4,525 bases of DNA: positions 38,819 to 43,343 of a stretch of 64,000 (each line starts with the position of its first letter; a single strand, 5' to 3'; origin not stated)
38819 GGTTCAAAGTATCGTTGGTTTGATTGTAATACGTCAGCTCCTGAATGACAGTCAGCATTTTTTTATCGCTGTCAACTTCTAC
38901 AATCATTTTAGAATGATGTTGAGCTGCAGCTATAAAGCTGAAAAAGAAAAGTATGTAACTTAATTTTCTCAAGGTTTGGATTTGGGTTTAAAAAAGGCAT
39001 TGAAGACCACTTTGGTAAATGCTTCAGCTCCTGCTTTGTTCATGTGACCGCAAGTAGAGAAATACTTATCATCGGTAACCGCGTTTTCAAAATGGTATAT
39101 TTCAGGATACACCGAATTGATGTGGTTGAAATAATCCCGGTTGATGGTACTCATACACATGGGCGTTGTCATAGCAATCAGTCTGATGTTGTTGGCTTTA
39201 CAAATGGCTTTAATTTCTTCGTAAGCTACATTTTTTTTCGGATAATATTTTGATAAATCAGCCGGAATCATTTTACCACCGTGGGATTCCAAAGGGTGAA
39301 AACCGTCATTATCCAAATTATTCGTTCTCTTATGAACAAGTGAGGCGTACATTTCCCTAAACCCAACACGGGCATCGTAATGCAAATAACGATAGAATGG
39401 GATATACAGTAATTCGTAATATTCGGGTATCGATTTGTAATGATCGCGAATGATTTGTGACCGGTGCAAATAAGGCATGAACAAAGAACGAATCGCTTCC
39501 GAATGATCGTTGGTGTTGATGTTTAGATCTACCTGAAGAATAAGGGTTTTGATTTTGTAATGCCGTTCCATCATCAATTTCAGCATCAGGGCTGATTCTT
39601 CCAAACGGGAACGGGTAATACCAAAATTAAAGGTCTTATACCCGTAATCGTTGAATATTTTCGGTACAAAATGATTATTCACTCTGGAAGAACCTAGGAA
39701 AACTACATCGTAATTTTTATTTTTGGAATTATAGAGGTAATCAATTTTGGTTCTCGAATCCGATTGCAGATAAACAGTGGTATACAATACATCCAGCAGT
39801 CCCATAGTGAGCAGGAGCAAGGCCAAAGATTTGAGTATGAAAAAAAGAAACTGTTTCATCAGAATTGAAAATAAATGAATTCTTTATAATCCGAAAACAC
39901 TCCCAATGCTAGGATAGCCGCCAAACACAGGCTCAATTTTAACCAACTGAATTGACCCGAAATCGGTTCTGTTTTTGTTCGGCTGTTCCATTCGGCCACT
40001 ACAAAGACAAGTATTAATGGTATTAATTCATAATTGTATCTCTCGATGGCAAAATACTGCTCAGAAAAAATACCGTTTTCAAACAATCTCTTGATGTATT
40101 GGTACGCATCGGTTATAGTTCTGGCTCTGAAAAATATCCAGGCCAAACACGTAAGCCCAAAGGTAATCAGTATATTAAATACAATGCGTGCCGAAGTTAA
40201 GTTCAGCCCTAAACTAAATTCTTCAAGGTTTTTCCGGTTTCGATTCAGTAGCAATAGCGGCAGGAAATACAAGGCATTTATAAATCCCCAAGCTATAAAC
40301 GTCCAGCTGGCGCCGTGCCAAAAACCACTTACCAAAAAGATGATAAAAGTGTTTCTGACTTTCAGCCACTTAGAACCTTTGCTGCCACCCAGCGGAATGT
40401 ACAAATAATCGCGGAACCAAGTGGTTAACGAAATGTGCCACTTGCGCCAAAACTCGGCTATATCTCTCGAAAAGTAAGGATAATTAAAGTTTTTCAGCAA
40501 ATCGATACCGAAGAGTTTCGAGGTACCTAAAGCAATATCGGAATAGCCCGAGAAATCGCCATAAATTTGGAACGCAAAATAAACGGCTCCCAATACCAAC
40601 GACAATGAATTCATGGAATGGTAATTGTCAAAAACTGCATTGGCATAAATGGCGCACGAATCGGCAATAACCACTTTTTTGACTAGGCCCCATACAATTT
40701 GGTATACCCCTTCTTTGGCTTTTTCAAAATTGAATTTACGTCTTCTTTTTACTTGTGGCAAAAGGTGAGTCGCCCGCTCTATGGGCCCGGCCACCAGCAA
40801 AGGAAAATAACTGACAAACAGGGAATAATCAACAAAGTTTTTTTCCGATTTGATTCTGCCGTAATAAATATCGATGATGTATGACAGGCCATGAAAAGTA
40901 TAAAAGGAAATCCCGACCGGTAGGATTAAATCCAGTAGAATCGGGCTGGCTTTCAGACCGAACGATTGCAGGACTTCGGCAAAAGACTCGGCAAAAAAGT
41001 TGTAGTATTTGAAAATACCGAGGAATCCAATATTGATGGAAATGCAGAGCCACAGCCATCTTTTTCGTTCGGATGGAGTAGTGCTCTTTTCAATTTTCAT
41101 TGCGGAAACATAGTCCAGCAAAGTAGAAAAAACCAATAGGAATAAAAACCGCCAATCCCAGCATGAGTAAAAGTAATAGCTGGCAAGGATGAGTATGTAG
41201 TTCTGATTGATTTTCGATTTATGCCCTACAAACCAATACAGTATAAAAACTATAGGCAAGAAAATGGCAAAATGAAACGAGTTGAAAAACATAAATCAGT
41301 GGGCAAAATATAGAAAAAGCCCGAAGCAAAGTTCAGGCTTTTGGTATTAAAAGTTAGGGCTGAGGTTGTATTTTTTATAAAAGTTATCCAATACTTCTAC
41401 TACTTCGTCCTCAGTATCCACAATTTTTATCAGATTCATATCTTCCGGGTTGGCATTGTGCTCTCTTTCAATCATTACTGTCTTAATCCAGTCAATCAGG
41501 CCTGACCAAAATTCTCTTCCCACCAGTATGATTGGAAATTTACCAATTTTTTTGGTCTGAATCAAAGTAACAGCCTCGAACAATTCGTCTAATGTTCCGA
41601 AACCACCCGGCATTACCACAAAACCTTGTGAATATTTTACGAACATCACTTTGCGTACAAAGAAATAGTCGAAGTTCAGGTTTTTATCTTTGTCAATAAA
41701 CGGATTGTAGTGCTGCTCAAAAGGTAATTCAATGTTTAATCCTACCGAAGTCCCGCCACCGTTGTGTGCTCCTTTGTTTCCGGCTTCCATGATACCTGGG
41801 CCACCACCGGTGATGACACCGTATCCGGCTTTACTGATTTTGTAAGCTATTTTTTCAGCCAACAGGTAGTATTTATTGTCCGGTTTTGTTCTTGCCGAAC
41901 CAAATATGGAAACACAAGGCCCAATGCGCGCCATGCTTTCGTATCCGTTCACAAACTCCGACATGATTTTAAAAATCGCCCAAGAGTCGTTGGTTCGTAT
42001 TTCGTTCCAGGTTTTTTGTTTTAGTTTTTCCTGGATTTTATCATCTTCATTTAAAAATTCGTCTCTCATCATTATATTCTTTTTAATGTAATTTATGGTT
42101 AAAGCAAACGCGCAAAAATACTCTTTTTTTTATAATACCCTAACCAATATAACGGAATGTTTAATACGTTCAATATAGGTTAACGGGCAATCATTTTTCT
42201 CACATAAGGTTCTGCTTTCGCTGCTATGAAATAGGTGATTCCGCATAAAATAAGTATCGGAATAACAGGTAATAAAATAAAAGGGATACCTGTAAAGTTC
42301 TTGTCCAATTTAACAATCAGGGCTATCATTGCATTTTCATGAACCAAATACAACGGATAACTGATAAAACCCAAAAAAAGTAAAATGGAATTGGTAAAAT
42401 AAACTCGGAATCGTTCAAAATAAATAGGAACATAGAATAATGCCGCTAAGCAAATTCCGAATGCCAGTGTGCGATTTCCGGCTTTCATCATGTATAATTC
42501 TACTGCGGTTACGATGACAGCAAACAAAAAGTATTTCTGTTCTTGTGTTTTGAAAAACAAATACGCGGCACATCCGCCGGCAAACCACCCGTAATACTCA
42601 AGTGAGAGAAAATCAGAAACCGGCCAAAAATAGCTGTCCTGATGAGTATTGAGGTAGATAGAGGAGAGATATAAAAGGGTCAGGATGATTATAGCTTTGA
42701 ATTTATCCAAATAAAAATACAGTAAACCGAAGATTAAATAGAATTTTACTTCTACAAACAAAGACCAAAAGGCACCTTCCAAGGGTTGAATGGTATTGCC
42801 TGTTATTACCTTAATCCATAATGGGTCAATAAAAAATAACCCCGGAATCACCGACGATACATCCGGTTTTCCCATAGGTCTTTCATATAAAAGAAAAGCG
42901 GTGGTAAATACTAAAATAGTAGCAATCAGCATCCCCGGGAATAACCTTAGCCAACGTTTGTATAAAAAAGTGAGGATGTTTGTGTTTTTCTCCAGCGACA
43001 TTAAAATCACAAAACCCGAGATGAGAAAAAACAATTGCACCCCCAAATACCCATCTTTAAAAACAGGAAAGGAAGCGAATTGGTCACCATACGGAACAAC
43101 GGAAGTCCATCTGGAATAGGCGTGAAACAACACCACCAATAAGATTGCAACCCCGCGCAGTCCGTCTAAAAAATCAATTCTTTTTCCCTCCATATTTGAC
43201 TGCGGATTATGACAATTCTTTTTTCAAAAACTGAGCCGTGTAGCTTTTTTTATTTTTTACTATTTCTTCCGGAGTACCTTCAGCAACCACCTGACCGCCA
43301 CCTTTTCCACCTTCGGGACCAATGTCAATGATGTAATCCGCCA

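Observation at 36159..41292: Translationally coupled MBOAT / SGNH-like / 937-aa secreted-protein operon: candidate envelope-spanning O-acylation module with an outer-membrane partner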

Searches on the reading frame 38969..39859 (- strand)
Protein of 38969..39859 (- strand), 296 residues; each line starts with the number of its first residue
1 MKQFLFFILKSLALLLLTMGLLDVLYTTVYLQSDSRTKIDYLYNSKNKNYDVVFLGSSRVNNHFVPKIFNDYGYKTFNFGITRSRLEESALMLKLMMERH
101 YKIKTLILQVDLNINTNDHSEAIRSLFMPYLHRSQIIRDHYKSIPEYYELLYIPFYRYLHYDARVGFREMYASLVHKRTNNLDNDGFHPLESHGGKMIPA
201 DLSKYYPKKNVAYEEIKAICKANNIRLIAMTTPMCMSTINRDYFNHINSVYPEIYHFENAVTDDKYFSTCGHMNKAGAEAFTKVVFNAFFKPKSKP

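Call 4: search_protein_families(library=pfam, proteins=[window:38969-39859:-], max_evalue=0.1)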
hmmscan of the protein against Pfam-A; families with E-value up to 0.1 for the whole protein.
window:38969-39859:- (296 aa): 0 families

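Call 5: search_protein_families(library=ncbifam, proteins=[window:38969-39859:-], max_evalue=0.1)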
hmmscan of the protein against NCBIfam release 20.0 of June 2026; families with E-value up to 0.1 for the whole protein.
window:38969-39859:- (296 aa): 0 families
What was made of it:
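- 38969..39859 (-): 296-aa protein with an N-terminal membrane anchor and an SGNH/DltD-like domain. Candidate nucleophile is Ser58 (GSS, codon 39686-39688). Candidate base is His272 (CGHMN, codon 39044-39046). No Pfam or NCBIfam hit (calls 4, 5).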

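Call 6: search_solved_structures(query=window:38969-39859:-, max_evalue=10)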
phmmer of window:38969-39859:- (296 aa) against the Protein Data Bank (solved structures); distinct sequences matched with E-value up to 10: 2.
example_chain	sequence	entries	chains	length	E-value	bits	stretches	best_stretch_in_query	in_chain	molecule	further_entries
4hqd_A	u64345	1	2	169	0.19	14.4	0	159-198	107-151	Engineered Protein OR265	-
2b33_A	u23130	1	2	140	1.3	11.6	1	186-255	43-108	protein synthesis inhibitor, putative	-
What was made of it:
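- On SGNH hydrolase/transferase superfamily (DltD-like): No PDB sequence hit (call 6).
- Tried and rejected: Pfam, NCBIfam and PDB sequence searches found nothing (calls 4-6).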

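Call 10: find_homologous_proteins(query=window:38969-39859:-)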
Query window:38969-39859:- (296 aa): 1323 proteins with E <= 0.001 among 1779 candidates; the best 120 are listed.
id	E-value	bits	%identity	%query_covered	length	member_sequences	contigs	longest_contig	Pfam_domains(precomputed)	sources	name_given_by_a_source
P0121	2.0e-196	669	100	100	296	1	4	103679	-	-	-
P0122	2.1e-189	646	96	100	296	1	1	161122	-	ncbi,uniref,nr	ncbi:hypothetical protein EZL74_06040 [Flavobacterium silvisoli]|uniref:SGNH/GDSL hydrolase family p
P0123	3.0e-179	613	91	100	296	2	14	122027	-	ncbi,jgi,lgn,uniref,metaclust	ncbi:hypothetical protein [Flavobacterium sp.]|uniref:hypothetical protein n=1 Tax=Flavobacterium sp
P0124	1.4e-176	604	90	100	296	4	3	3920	-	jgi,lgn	-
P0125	3.0e-175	600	90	100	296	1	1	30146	-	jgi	jgi:hypothetical protein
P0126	1.2e-174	598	90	100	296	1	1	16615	-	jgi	jgi:hypothetical protein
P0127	3.7e-166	570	85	99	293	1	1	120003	-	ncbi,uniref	ncbi:hypothetical protein [Flavobacterium sp. XGLA_31]|uniref:hypothetical protein n=1 Tax=Flavobact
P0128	5.6e-165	566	84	100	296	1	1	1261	-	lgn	-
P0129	2.1e-164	564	84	100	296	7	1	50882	-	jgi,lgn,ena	-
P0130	1.2e-163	561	85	99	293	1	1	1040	-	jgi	jgi:hypothetical protein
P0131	6.3e-163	559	83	100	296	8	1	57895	-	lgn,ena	-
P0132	8.5e-163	559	82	99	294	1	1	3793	-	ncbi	-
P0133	1.0e-162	558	83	100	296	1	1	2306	-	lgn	-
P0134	2.3e-162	557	82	100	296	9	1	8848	-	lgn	-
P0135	2.6e-162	557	83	100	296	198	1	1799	-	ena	-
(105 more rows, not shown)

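Call 18: predict_structure(alignment_id=A1)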
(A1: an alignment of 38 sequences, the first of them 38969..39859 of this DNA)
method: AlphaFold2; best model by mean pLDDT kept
length: 296 residues; sequences in the alignment: 38
mean_pLDDT: 73.4   pTM: 0.73
mean pLDDT of the five models: 73.4, 67.3, 66.1, 63.6, 61.4
residues with pLDDT >= 90: 78; 70-90: 110; 50-70: 54; < 50: 54
segments of 3 or more residues with pLDDT < 50: 33-35, 113-118, 153-174, 176-194
pLDDT, mean of each block of 10 residues (from residue 1): 91 85 63 59 85 75 80 89 76 93 93 49 70 82 75 49 42 39 32 49 66 93 96 75 81 88 76 80 94 76
secondary structure, 60 per line:
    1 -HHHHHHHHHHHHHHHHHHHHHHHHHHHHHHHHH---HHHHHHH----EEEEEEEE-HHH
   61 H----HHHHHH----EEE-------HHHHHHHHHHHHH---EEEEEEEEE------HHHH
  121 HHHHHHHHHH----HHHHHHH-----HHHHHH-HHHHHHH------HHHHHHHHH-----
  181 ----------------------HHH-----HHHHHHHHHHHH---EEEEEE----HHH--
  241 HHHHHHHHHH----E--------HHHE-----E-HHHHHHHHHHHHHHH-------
elements in order: H2-34 H38-44 E49-56 H58-61 H66-71 E76-78 H86-98 E102-110 H117-130 H135-141 H147-152 H154-160 H167-175 H211-222 E226-231 H241-250 H275-289
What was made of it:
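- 38969..39859 (-): AlphaFold2 model pLDDT 73 (call 18).
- On SGNH hydrolase/transferase superfamily (DltD-like): Model pLDDT is 73, with a poorly modelled insert at residues 153-194 (call 18).
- Checked: The model has an N-terminal helix at residues 2-34 (call 18).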

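Call 21: fold_search(model_id=the predicted structure, library=pdb)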
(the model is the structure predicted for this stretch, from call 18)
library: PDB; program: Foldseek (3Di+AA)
matches with E <= 10: 940; with E <= 0.001: 8
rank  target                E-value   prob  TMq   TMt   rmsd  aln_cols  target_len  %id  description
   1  7dxm_B                1.2e-04  1.00  0.45  0.36  11.9       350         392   14  Crystal structure of DltD (released 2021-07-21)
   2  3dt8                  2.3e-04  1.00  0.39  0.52   6.7       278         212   11  Crystal Structure of Bovin Brain Platelet Activating Factor Acetylhydrolase Covalently Inhibited by Sarin (released 2009-05-12)
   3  1bwq                  2.5e-04  1.00  0.40  0.53   6.7       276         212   11  PROBING THE SUBSTRATE SPECIFICITY OF THE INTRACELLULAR BRAIN PLATELET-ACTIVATING FACTOR ACETYLHYDROLASE (released 1999-05-18)
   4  3dt6                  3.5e-04  1.00  0.40  0.53   6.6       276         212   11  Crystal Structure of Bovin Brain Platelet Activating Factor Acetylhydrolase Covalently Inhibited by Paraoxon (released 2009-05-12)
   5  2hsj_A                4.4e-04  1.00  0.41  0.55   6.7       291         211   11  The structure of a putative platelet activating factor from Streptococcus pneumonia. (released 2006-09-19)
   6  2hsj_B                5.0e-04  1.00  0.42  0.56   7.9       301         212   11  The structure of a putative platelet activating factor from Streptococcus pneumonia. (released 2006-09-19)
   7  2hsj_D                6.7e-04  1.00  0.41  0.54   9.9       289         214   11  The structure of a putative platelet activating factor from Streptococcus pneumonia. (released 2006-09-19)
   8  3p94_D                9.5e-04  1.00  0.40  0.57  10.3       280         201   12  Crystal structure of a GDSL-like Lipase (BDI_0976) from Parabacteroides distasonis ATCC 8503 at 1.93 A resolution (released 2010-11-03)
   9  1bwp                  1.2e-03  1.00  0.38  0.50   6.9       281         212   10  PROBING THE SUBSTRATE SPECIFICITY OF THE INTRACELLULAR BRAIN PLATELET-ACTIVATING FACTOR ACETYLHYDROLASE (released 1999-05-18)
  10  6o93                  1.4e-03  0.99  0.38  0.30  13.1       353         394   10  D-alanyl transferase DltD from Enterococcus faecalis (released 2019-03-27)
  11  1es9                  1.8e-03  1.00  0.40  0.53   6.6       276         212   11  X-RAY CRYSTAL STRUCTURE OF R22K MUTANT OF THE MAMMALIAN BRAIN PLATELET-ACTIVATING FACTOR ACETYLHYDROLASES (PAF-AH) (released 2000-05-31)
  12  1bwr                  2.1e-03  1.00  0.39  0.52   6.8       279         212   11  PROBING THE SUBSTRATE SPECIFICITY OF THE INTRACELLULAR BRAIN PLATELET-ACTIVATING FACTOR ACETYLHYDROLASE (released 1999-05-18)
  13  3p94_C                2.3e-03  1.00  0.40  0.57  10.4       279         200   12  Crystal structure of a GDSL-like Lipase (BDI_0976) from Parabacteroides distasonis ATCC 8503 at 1.93 A resolution (released 2010-11-03)
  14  1wab                  2.4e-03  1.00  0.39  0.51   6.7       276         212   10  PLATELET-ACTIVATING FACTOR ACETYLHYDROLASE (released 1997-11-12)
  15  1fxw_F                2.7e-03  1.00  0.38  0.51   6.5       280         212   11  CRYSTAL STRUCTURE OF THE RECOMBINANT ALPHA1/ALPHA2 CATALYTIC HETERODIMER OF BOVINE BRAIN PLATELET-ACTIVATING FACTOR AC (released 2001-12-12)
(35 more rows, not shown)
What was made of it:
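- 38969..39859 (-): Foldseek top hit is DltD 7dxm_B at E 1.2e-4, followed by PAF-AH and GDSL SGNH folds (call 21).
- On SGNH hydrolase/transferase superfamily (DltD-like): TM-scores are modest, 0.36-0.57 (call 21).
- Closest known: PatA/PatB peptidoglycan O-acetyltransferase of Gram-negative bacteria. Different: The partner's predicted fold is closer to DltD than to PatB (call 21).
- The partner has a TM helix and an SGNH fold, with DltD as the best structural match (calls 18, 21). The best fold match of the partner is DltD (call 21).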

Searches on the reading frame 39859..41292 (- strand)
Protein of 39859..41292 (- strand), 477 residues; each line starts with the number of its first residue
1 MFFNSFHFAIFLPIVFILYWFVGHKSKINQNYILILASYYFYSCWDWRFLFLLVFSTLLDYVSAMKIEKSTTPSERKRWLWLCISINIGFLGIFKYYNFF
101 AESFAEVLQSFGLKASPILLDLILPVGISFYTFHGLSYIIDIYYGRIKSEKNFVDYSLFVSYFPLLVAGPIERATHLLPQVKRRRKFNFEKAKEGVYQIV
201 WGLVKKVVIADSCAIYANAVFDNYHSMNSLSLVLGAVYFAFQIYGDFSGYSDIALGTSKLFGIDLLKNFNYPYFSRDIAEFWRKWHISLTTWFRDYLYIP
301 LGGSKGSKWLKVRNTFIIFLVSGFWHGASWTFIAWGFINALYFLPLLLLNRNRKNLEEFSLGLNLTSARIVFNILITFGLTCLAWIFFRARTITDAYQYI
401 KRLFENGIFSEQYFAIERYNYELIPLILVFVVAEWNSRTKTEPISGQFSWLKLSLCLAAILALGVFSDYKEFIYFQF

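Call 4: search_protein_families(library=pfam, proteins=[window:39859-41292:-], max_evalue=0.1)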
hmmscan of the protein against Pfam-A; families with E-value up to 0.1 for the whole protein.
window:39859-41292:- (477 aa): 2 families
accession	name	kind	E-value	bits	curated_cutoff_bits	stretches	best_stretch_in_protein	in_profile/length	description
PF03062.24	MBOAT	-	1.4e-28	100.6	27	1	152-354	80-302/337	MBOAT, membrane-bound O-acyltransferase family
PF13813.11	MBOAT_2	-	0.00064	20.4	25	1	269-328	5-66/85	Membrane bound O-acyl transferase family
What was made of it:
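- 39859..41292 (-): MBOAT acyltransferase, 477 aa. Conserved His286 (WHIS) and His326 (FWHG). Pfam PF03062 E 1.4e-28 (call 4).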

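Call 5: search_protein_families(library=ncbifam, proteins=[window:39859-41292:-], max_evalue=0.1)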
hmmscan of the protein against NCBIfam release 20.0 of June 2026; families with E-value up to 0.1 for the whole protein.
window:39859-41292:- (477 aa): 1 family
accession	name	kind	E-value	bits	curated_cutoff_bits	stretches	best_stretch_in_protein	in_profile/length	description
TIGR04091.1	LTA_dltB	equivalog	2.6e-47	161.9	375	1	5-388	5-376/380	D-alanyl-lipoteichoic acid biosynthesis protein DltB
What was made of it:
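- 39859..41292 (-): TIGR04091 DltB scores 162 bits against a cut-off of 375 (call 5).
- The TIGR04091 score of 162 is far below its cut-off of 375 (call 5).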

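Call 69: search_solved_structures(query=window:39859-41292:-, max_evalue=0.001, show_alignments=1)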
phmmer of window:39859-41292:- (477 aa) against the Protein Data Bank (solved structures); distinct sequences matched with E-value up to 0.001: 2.
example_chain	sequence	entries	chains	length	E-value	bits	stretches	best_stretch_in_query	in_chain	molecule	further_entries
6bug_C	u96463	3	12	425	1.8e-27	99.8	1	98-389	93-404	D-alanyl transfer protein DltB | Integral membrane protein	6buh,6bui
8jem_A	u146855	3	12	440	4.2e-27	98.5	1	98-389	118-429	Teichoic acid D-alanyltransferase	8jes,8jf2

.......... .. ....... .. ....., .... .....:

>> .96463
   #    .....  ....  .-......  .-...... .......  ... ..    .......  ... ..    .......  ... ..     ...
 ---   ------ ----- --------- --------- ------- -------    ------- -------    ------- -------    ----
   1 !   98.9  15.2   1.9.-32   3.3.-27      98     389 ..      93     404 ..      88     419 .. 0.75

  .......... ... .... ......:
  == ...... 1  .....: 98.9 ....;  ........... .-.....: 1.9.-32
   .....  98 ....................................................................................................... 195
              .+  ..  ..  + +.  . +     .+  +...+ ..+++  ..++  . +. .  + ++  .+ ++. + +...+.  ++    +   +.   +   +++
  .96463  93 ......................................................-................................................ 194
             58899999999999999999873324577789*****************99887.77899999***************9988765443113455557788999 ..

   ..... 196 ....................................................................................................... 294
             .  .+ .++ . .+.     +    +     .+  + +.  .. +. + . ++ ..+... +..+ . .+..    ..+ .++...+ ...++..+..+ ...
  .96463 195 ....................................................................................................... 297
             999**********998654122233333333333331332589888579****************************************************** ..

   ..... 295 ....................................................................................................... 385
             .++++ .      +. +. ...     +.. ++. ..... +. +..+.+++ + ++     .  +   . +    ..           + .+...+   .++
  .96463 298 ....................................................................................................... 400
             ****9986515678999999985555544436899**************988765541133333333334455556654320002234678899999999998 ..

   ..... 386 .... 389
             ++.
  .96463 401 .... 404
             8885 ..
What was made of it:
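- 39859..41292 (-): Closest solved structure is DltB 6BUG, E 1.8e-27 (call 69).
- The best NCBIfam and PDB matches of the MBOAT are DltB (calls 5, 69).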

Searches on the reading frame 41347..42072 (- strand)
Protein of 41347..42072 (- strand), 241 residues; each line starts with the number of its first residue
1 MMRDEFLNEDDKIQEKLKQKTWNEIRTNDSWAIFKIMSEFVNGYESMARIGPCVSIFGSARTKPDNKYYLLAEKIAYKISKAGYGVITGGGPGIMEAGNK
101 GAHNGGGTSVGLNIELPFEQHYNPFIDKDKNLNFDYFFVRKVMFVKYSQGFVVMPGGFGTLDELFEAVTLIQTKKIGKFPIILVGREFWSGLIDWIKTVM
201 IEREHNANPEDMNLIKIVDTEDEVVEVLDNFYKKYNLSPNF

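Call 4: search_protein_families(library=pfam, proteins=[window:41347-42072:-], max_evalue=0.1)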
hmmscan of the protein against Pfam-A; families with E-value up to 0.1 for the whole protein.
window:41347-42072:- (241 aa): 3 families
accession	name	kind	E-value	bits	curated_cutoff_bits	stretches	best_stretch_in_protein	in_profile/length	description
PF03641.19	Lysine_decarbox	-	5.9e-32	111.1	27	1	95-226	1-129/131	Possible lysine decarboxylase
PF18306.6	LDcluster4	-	2.6e-16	60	26.3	1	54-177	4-121/151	SLOG cluster4 family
PF02481.21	DNA_processg_A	-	0.083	12.5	29.6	0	40-111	32-102/212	DNA recombination-mediator protein A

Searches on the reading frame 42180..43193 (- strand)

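Call 4: search_protein_families(library=pfam, proteins=[window:42180-43193:-], max_evalue=0.1)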
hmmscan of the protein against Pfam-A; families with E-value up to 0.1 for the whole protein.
window:42180-43193:- (337 aa): 2 families
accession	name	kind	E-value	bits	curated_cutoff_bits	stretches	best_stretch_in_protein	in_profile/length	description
PF01757.29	Acyl_transf_3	-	5.1e-22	78.8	31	1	7-320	2-324/326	Acyltransferase domain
PF07786.18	HGSNAT_cat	-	8.2e-06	25.9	22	1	5-104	1-102/222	Heparan-alpha-glucosaminide N-acetyltransferase, catalytic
